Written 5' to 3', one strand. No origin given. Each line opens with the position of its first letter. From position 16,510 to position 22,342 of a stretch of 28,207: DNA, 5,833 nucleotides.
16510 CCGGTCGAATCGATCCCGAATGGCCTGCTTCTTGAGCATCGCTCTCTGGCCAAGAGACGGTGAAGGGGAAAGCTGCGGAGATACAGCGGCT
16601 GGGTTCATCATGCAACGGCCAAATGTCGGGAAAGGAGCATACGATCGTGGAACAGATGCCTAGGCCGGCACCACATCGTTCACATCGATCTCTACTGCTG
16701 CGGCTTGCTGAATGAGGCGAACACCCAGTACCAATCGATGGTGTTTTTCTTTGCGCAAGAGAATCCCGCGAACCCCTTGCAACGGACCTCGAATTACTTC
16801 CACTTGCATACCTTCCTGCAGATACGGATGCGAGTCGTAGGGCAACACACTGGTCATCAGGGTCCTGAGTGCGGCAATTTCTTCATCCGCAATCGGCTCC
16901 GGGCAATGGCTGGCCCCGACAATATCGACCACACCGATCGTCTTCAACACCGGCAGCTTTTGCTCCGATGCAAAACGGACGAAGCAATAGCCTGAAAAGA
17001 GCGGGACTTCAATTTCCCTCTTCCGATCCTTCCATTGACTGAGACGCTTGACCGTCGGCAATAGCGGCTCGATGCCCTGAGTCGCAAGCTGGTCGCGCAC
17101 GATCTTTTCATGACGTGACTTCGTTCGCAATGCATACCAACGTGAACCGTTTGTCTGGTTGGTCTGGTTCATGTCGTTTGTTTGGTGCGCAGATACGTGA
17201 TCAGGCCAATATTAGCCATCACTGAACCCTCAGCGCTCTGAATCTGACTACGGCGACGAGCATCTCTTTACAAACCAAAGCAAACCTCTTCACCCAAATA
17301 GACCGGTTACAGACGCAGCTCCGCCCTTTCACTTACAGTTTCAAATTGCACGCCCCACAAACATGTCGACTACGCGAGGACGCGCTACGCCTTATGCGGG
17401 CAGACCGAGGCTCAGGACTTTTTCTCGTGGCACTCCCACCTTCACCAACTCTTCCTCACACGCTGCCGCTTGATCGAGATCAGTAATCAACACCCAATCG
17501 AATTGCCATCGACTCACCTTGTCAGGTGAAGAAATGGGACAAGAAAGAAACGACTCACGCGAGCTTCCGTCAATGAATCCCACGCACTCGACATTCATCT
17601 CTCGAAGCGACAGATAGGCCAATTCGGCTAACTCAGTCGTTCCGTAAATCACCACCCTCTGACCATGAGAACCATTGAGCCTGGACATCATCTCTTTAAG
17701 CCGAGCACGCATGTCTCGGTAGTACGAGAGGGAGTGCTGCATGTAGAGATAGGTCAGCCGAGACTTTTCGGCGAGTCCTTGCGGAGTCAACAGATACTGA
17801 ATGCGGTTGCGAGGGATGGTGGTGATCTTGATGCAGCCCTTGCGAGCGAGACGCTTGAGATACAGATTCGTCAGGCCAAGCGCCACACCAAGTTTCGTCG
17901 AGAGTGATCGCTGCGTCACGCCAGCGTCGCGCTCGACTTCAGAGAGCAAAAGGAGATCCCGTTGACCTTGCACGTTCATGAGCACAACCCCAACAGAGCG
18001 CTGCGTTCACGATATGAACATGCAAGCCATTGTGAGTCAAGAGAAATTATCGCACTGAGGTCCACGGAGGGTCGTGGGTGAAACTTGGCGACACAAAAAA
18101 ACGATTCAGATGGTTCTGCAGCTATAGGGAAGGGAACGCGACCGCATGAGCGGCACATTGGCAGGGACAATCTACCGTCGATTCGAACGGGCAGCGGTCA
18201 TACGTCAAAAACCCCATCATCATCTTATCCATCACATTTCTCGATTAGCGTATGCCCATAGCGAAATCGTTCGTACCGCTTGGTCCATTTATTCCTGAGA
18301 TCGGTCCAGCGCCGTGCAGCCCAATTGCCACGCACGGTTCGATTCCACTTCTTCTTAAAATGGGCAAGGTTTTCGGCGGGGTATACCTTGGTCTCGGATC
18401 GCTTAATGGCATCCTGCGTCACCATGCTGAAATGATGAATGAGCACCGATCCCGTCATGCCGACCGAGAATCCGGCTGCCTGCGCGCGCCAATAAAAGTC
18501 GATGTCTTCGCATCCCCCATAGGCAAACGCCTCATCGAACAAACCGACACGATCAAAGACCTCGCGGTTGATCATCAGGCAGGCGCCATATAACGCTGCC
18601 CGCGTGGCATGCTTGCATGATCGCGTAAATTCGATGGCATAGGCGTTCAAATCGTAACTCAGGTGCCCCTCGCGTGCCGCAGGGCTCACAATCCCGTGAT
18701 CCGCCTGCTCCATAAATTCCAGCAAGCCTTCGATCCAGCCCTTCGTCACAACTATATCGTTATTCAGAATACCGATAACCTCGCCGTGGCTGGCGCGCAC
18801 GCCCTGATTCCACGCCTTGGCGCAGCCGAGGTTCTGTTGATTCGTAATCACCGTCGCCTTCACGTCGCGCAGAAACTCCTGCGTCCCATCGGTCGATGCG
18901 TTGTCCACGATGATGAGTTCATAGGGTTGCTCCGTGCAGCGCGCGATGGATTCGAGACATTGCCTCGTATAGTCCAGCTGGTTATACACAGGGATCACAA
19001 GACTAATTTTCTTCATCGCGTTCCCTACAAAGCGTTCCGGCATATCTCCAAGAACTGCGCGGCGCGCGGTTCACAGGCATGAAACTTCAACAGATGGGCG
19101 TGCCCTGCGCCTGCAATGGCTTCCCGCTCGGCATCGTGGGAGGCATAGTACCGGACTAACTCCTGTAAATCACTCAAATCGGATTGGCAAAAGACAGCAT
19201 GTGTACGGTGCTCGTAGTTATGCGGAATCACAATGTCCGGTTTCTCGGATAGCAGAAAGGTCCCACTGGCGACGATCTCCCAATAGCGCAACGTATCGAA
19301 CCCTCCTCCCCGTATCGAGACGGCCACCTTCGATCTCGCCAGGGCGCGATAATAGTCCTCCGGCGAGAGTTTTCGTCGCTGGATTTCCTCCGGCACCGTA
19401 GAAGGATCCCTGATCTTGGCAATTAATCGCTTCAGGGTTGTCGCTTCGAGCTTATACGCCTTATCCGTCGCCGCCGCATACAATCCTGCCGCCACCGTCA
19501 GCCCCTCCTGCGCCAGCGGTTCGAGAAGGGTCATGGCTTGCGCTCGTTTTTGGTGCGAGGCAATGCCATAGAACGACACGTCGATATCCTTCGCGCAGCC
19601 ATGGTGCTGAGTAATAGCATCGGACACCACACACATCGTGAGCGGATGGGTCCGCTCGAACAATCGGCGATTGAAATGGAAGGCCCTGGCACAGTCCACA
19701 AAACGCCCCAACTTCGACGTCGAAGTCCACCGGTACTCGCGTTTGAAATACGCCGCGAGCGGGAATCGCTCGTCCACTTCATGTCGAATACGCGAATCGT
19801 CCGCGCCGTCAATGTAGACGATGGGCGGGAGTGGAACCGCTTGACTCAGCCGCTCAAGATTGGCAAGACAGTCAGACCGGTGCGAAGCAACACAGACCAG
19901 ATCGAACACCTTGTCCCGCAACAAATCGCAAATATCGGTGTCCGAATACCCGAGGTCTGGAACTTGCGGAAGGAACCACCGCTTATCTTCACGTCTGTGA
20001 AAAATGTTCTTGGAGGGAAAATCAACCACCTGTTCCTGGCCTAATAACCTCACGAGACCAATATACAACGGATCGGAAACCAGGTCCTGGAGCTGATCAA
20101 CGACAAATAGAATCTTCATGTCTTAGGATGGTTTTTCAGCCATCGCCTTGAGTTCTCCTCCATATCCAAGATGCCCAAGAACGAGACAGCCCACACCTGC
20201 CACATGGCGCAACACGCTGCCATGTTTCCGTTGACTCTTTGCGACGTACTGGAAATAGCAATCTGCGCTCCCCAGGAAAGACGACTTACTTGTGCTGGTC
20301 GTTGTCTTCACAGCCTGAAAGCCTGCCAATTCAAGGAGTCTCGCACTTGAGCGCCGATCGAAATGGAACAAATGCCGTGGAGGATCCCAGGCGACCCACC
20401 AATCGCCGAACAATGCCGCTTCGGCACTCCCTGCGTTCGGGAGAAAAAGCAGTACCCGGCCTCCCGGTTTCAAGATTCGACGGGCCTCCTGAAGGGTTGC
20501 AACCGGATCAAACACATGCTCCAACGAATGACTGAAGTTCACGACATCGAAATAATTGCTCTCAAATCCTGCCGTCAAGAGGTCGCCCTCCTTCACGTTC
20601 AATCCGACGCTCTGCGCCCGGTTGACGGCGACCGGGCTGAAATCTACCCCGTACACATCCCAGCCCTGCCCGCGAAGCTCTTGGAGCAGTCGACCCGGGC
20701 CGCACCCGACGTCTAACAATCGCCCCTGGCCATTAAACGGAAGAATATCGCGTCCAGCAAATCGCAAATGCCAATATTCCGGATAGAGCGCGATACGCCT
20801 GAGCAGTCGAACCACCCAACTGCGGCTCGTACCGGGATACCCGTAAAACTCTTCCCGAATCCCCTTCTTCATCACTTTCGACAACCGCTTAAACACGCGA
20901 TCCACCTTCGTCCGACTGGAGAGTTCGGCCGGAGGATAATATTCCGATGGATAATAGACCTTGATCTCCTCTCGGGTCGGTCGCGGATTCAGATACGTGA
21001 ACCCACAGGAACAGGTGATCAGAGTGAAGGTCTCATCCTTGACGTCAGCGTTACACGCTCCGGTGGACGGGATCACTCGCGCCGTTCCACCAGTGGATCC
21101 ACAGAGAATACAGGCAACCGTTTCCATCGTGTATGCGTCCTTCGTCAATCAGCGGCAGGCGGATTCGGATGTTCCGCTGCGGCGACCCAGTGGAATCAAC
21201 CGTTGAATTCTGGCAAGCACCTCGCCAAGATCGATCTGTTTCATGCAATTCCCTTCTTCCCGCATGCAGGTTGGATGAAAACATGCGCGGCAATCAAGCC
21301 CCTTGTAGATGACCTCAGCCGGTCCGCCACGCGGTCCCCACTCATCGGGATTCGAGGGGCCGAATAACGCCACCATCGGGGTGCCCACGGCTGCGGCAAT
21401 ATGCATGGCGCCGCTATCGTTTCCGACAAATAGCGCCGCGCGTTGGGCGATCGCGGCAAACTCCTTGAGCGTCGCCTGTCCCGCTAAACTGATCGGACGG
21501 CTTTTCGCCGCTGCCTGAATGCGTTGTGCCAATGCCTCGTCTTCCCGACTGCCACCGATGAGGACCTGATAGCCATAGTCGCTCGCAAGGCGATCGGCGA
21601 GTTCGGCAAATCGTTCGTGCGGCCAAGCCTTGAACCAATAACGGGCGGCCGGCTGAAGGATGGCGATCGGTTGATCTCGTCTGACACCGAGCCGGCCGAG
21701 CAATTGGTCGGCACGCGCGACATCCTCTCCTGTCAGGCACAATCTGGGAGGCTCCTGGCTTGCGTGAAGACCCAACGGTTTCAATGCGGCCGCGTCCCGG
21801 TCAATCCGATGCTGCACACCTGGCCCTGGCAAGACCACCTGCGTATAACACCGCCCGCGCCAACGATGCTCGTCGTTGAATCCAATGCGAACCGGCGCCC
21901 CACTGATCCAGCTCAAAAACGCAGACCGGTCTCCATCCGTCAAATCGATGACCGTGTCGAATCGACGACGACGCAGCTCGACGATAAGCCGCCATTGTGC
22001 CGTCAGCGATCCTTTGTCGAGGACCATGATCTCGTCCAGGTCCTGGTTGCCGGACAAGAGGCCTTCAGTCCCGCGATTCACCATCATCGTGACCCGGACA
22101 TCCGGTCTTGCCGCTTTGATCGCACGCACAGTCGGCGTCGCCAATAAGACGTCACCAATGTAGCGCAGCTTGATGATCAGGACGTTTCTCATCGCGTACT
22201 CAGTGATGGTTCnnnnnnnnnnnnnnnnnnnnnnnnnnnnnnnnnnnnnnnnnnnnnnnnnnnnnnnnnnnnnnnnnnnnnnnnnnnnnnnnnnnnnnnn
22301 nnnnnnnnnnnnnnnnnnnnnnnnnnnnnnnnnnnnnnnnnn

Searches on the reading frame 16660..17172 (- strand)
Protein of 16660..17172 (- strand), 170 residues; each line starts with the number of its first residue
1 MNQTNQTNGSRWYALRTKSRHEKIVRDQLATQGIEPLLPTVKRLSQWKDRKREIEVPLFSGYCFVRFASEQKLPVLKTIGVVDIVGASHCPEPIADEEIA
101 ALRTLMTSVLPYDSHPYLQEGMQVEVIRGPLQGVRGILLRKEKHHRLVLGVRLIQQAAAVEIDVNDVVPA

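Call 4: search_protein_families(library=pfam, proteins=[window:16660-17172:-])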
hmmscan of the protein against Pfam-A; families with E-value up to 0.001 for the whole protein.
window:16660-17172:- (170 aa): 1 family
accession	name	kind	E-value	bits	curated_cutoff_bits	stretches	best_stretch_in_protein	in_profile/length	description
PF02357.24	NusG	-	7.4e-20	71.7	22.2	1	11-102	2-92/93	Transcription termination factor nusG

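Call 6: search_protein_families(library=ncbifam, proteins=[window:16660-17172:-], max_evalue=0.01)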
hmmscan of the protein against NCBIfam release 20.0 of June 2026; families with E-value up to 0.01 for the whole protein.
window:16660-17172:- (170 aa): 6 families
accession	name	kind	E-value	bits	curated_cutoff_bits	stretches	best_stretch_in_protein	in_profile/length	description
NF033644.1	antiterm_UpxY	subfamily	1.1e-32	113.3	100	1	12-165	1-162/164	UpxY family transcription antiterminator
TIGR01955.1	RfaH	equivalog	4.9e-24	85.1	144.5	1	12-167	1-158/159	transcription/translation regulatory transformer protein RfaH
NF033641.1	antiterm_LoaP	exception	4.6e-15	56.1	125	1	12-163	1-160/166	antiterminator LoaP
NF006534.0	PRK09014.1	equivalog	1.1e-14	54.7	124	1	11-164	3-156/162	transcription/translation regulatory transformer protein RfaH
TIGR00922.1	nusG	equivalog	8.6e-09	35.5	135.7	1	12-167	1-169/172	transcription termination/antitermination protein NusG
TIGR00405.1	KOW_elon_Spt5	equivalog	0.0021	18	69.95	1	109-163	78-131/145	transcription elongation factor Spt5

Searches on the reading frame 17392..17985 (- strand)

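Call 4: search_protein_families(library=pfam, proteins=[window:17392-17985:-])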
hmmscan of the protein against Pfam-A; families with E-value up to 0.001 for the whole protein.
window:17392-17985:- (197 aa): 1 family
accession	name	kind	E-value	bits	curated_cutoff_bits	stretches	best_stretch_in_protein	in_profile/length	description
PF13412.12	HTH_24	-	1.9e-08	34.2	21.9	1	9-53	4-48/48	Winged helix-turn-helix DNA-binding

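Call 6: search_protein_families(library=ncbifam, proteins=[window:17392-17985:-], max_evalue=0.01)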
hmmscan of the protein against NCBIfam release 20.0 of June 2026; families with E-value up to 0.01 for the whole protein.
window:17392-17985:- (197 aa): 1 family
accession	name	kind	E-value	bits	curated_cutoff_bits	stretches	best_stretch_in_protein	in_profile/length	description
TIGR04176.1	MarR_EPS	equivalog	2.7e-17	62.8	88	1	11-102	7-102/105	MarR family EPS-associated transcriptional regulator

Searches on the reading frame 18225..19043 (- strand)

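Call 4: search_protein_families(library=pfam, proteins=[window:18225-19043:-])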
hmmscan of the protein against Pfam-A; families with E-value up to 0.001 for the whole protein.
window:18225-19043:- (272 aa): 6 families
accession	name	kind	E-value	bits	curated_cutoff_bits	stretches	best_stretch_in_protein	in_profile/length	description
PF00535.33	Glycos_transf_2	-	1.7e-31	109.8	23.3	1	14-136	1-128/168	Glycosyl transferase family 2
PF13641.12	Glyco_tranf_2_3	-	5.3e-16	59.8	27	1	13-212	3-209/230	Glycosyltransferase like family 2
PF10111.15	Glyco_tranf_2_2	-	2.3e-11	44.2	27.3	2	148-195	160-208/276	Glycosyltransferase like family 2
PF13632.12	Glyco_trans_2_3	-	6.2e-06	26.6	27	1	90-253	2-160/198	Glycosyl transferase family group 2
PF02709.20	Glyco_transf_7C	-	5.5e-05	23.2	23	1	150-207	18-74/78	N-terminal domain of galactosyltransferase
PF13506.12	Glyco_transf_21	-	0.00064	19.7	21.7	0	76-198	18-148/174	Glycosyl transferase family 21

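Call 6: search_protein_families(library=ncbifam, proteins=[window:18225-19043:-], max_evalue=0.01)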
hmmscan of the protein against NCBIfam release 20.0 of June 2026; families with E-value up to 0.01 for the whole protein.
window:18225-19043:- (272 aa): 28 families (the best 25 are shown)
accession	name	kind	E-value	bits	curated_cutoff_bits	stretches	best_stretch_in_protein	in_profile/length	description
TIGR03965.1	mycofact_glyco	equivalog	4.8e-24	85.1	280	1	8-198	71-274/467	mycofactocin biosynthesis glycosyltransferase MftF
TIGR04283.1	glyco_like_mftF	equivalog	3.8e-21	75.7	182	1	13-193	1-174/221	TIGR04283 family arsenosugar biosynthesis glycosyltransferase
NF041875.1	EPS_EpsD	equivalog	2.4e-19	69.9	370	1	13-204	1-206/325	exopolysaccharide biosynthesis glycosyltransferase EpsD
NF007482.0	PRK10073.1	equivalog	3.1e-15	56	423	1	8-118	3-117/334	glycosyltransferase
NF047683.1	TeichurnBiosyTuaG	equivalog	3.8e-14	52.9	400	1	10-116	5-116/252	teichuronic acid biosynthesis protein TuaG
TIGR03937.1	PgaC_IcaA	equivalog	1.5e-13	50.5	422.3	1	9-113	43-152/407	poly-beta-1,6-N-acetyl-D-glucosamine synthase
NF053739.1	GlytfEpsEBac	equivalog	4.7e-11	42.2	450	1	12-192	2-190/265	glycosyltransferase EpsE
NF045692.1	OglycostaseCruG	equivalog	6.4e-11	41.8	600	1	7-198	37-249/386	2'-O-glycosyltransferase CruG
TIGR01556.1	rhamnosyltran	subfamily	1.2e-10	41.1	200.55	1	31-205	12-201/281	rhamnosyltransferase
NF041394.1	GtaseAglG_Halo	equivalog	1.6e-10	40.8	440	1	12-116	2-112/304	glucosyl-dolichyl phosphate glucuronosyltransferase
NF038302.1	EPS_HpsE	equivalog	2.3e-10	39.9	300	1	13-115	3-115/307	hormogonium polysaccharide biosynthesis glycosyltransferase HpsE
NF038299.1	EPS_HpsN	equivalog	7.1e-10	38.3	425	1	12-119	2-115/317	hormogonium polysaccharide biosynthesis glycosyltransferase HpsN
TIGR03111.1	glyc2_xrt_Gpos1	hypoth_equivalog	9.6e-08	31.2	363.95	1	10-113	48-158/439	TIGR03111 family XrtG-associated glycosyltransferase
NF050050.1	ProtGlycPglI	equivalog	8.1e-07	28.7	500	1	10-116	1-113/306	GalNAc(5)-diNAcBac-PP-undecaprenol beta-1,3-glucosyltransferase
NF007986.1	PRK10714.1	equivalog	2e-06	27.1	529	1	9-108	4-112/316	undecaprenyl-phosphate 4-deoxy-4-formamido-L-arabinose transferase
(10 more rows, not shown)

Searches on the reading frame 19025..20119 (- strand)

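Call 7: search_protein_families(library=pfam, proteins=[window:19025-20119:-])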
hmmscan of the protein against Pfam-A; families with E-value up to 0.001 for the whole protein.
window:19025-20119:- (364 aa): 1 family
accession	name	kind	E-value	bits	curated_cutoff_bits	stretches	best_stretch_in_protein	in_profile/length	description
PF13524.12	Glyco_trans_1_2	-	3.1e-17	63.3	25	1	248-358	32-144/144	Glycosyl transferase-like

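Call 8: search_protein_families(library=ncbifam, proteins=[window:19025-20119:-])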
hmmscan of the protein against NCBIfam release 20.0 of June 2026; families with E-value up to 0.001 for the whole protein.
window:19025-20119:- (364 aa): 0 families

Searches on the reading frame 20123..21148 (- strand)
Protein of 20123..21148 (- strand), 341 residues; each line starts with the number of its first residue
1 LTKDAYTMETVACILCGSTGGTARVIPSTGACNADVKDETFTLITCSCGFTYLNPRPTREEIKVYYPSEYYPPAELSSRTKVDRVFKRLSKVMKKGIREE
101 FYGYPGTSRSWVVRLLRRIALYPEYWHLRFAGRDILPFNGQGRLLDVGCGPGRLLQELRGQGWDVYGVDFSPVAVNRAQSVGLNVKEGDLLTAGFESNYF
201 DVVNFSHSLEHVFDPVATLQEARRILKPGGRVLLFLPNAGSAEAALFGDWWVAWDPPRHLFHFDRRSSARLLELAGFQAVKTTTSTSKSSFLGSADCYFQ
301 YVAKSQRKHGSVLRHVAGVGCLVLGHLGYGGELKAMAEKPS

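Call 7: search_protein_families(library=pfam, proteins=[window:20123-21148:-])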
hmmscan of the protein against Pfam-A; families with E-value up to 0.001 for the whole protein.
window:20123-21148:- (341 aa): 8 families
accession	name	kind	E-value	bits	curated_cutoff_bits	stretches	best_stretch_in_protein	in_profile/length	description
PF13489.12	Methyltransf_23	-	3.2e-30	105.5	27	1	138-281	20-163/164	Methyltransferase domain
PF08241.18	Methyltransf_11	-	1.3e-23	83.9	21.2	1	145-233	1-94/95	Methyltransferase domain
PF13649.12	Methyltransf_25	-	2.6e-19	70.1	27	1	145-230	2-97/97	Methyltransferase domain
PF13847.12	Methyltransf_31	-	3.3e-17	62.9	27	1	142-238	5-113/145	Methyltransferase domain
PF08242.18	Methyltransf_12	-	1.9e-16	61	30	1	145-232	1-98/98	Methyltransferase domain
PF07021.18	MetW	-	1.2e-11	45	21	1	142-241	15-114/193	Methionine biosynthesis protein MetW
PF01209.24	Ubie_methyltran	-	6.1e-06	26.2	20.1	1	143-234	50-151/233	ubiE/COQ5 methyltransferase family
PF05219.18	DREV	-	0.00043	19.9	26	1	141-236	95-188/265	DREV methyltransferase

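Call 8: search_protein_families(library=ncbifam, proteins=[window:20123-21148:-])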
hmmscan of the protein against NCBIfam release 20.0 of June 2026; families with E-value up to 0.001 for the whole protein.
window:20123-21148:- (341 aa): 22 families
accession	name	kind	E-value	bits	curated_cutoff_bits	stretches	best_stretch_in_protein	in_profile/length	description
NF045667.1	MTase_DVU1556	equivalog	2.1e-15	56.8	155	1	135-234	17-119/213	DVU_1556 family methyltransferase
NF001241.0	PRK00216.1-2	equivalog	2.4e-11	43.7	327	1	129-233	40-146/231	demethylmenaquinone methyltransferase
NF001244.0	PRK00216.1-5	equivalog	3e-10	39.8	216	1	140-233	49-152/236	bifunctional demethylmenaquinone methyltransferase/2-methoxy-6-polyprenyl-1,4-benzoquinol methylase UbiE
TIGR02081.1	metW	equivalog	3.3e-10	39.8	189.5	1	141-240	14-113/194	methionine biosynthesis protein MetW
TIGR01983.1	UbiG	equivalog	6.3e-10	38.7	102.95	1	143-234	52-151/228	bifunctional 2-polyprenyl-6-hydroxyphenol methylase/3-demethylubiquinol 3-O-methyltransferase UbiG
NF011527.0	PRK14968.1-1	equivalog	2.5e-09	37.1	242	1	140-206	34-100/192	putative methyltransferase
TIGR01934.1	MenG_MenH_UbiE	subfamily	4.9e-09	35.8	158.35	1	140-234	39-141/223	ubiquinone/menaquinone biosynthesis methyltransferase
NF043040.1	corrin_prot_MT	hypoth_equivalog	1.7e-08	34.1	180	1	142-234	43-147/216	corrinoid protein-associated methyltransferase CpaM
TIGR02072.1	BioC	equivalog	3.7e-08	33.5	184.95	1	142-234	36-132/244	malonyl-ACP O-methyltransferase BioC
NF001243.0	PRK00216.1-4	equivalog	7.7e-08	32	235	1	143-233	50-150/237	demethylmenaquinone methyltransferase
NF007610.0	PRK10258.1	equivalog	3.7e-07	29.7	342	1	141-236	43-140/251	malonyl-ACP O-methyltransferase BioC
NF047649.1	MTase_UXPK_star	exception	4.1e-07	29.3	460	1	143-234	80-181/283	methyltransferase/UXPK-star double selenoprotein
NF041536.1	ArsM_DUF2284_UU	exception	7e-07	27.9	575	1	142-234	78-180/459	arsenite methyltransferase/DUF2284 domain selenoprotein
TIGR02752.1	MenG_heptapren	equivalog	9.8e-07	28.5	419.85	1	143-233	48-148/231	demethylmenaquinone methyltransferase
NF041537.1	ArsM_AhpD_UU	exception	1.2e-06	27.6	510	1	143-234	79-180/345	arsenite methyltransferase/AhpD domain selenoprotein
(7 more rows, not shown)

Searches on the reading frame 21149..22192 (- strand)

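Call 7: search_protein_families(library=pfam, proteins=[window:21149-22192:-])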
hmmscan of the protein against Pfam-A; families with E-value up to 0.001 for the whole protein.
window:21149-22192:- (347 aa): 1 family
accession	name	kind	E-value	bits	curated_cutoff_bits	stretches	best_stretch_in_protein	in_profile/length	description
PF01075.23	Glyco_transf_9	-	1.2e-49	169.3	22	1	67-311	2-243/247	Glycosyltransferase family 9 (heptosyltransferase)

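Call 8: search_protein_families(library=ncbifam, proteins=[window:21149-22192:-])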
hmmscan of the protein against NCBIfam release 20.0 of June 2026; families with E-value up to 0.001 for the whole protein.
window:21149-22192:- (347 aa): 6 families
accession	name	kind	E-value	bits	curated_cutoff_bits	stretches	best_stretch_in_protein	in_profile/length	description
TIGR02201.1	heptsyl_trn_III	equivalog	4.2e-63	213.5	170.2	1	4-330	2-340/344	putative lipopolysaccharide heptosyltransferase III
TIGR02195.1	heptsyl_trn_II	equivalog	3.7e-52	177.5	134.6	1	3-332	1-337/339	lipopolysaccharide heptosyltransferase II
NF007742.0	PRK10422.1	equivalog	3e-46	157.8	467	1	2-295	6-306/352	lipopolysaccharide core heptosyltransferase RfaQ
NF008162.0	PRK10916.1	equivalog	1.8e-31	109.6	569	1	4-295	3-305/348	ADP-heptose--LPS heptosyltransferase RfaF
TIGR02193.1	heptsyl_trn_I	equivalog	5.8e-28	98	185.3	1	3-293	1-297/320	lipopolysaccharide heptosyltransferase I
NF008204.0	PRK10964.1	equivalog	1.7e-11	43.9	437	1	3-289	2-291/322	lipopolysaccharide heptosyltransferase RfaC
